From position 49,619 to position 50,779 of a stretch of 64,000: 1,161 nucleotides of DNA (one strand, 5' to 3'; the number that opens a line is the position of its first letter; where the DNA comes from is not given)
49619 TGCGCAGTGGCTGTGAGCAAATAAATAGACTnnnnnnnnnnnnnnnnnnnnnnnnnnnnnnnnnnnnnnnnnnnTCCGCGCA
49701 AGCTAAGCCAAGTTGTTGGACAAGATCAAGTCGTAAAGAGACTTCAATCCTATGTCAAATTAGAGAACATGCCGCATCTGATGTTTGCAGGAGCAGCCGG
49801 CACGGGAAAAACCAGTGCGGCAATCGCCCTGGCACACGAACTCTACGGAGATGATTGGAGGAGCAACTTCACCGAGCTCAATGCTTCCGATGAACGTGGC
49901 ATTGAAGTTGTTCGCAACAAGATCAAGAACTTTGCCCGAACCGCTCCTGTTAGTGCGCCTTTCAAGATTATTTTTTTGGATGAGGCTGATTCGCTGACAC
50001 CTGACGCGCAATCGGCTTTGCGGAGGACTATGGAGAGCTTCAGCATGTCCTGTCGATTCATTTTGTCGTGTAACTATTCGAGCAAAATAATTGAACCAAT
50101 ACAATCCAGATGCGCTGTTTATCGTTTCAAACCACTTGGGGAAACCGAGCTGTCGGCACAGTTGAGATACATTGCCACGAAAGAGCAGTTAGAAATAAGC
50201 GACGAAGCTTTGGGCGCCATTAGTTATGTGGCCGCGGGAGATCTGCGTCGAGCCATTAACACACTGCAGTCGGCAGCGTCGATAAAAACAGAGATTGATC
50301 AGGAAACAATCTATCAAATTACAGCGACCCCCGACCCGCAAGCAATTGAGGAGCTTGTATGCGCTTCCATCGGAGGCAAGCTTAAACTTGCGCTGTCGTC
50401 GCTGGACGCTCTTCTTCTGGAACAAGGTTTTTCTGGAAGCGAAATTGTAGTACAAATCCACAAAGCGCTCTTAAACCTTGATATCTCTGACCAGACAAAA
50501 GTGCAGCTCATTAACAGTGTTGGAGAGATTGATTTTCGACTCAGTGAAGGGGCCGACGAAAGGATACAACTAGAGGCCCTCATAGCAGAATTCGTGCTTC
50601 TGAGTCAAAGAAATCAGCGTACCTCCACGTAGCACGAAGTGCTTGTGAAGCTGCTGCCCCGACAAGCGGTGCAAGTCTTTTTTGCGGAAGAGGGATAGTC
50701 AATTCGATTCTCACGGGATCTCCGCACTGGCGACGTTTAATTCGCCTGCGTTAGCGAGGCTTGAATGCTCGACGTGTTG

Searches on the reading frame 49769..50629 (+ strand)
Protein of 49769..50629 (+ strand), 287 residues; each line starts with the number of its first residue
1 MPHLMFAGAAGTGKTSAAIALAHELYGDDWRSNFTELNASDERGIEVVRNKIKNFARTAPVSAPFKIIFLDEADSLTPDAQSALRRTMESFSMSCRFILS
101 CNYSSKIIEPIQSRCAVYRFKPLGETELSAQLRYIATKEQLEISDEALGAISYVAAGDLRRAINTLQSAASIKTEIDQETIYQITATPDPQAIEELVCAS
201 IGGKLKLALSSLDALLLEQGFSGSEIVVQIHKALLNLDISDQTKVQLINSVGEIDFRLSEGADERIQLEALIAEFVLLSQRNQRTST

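Call 60: find_encoding_contigs(protein=window:49769-50629:+, flank=10000, max_places=1)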
Protein window:49769-50629:+ (287 aa): 24 contigs read that carry it; 1 place shown.
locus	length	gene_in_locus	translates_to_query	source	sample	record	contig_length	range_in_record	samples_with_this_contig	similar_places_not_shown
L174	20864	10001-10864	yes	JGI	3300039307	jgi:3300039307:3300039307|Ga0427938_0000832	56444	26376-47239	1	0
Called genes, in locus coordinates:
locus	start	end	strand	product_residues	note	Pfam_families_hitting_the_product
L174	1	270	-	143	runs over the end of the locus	PF07650:KH_2, PF26594:KH_NusA_2nd (weak), PF13083:KH_KhpA-B (faint), PF00013:KH_1 (faint), PF26594:KH_NusA_2nd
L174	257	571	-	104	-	PF01248:Ribosomal_L7Ae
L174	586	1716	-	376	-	PF04998:RNA_pol_Rpb1_5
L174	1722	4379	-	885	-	PF04997:RNA_pol_Rpb1_1, PF00623:RNA_pol_Rpb1_2, PF04983:RNA_pol_Rpb1_3, PF05000:RNA_pol_Rpb1_4, PF04998:RNA_pol_Rpb1_5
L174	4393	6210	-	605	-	PF04566:RNA_pol_Rpb2_4, PF04567:RNA_pol_Rpb2_5, PF00562:RNA_pol_Rpb2_6, PF04560:RNA_pol_Rpb2_7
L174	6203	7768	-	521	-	PF04563:RNA_pol_Rpb2_1, PF04561:RNA_pol_Rpb2_2, PF04565:RNA_pol_Rpb2_3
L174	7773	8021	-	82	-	PF01191:RNA_pol_Rpb5_C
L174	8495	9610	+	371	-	PF01950:FBPase_3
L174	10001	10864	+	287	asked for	PF00004:AAA, PF07726:AAA_3 (faint), PF13177:DNA_pol3_delta2, PF25361:AAA_lid_RFC1 (weak), PF21960:RCF1-5-like_lid, PF16193:AAA_assoc_2 (faint), PF08542:Rep_fac_C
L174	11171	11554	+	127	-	PF01201:Ribosomal_S8e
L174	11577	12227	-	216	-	PF03308:MeaB (faint), PF02492:cobW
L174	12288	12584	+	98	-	PF01922:SRP19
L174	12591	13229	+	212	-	PF02811:PHP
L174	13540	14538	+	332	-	PF08271:Zn_Ribbon_TF, PF00382:TFIIB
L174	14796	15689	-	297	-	-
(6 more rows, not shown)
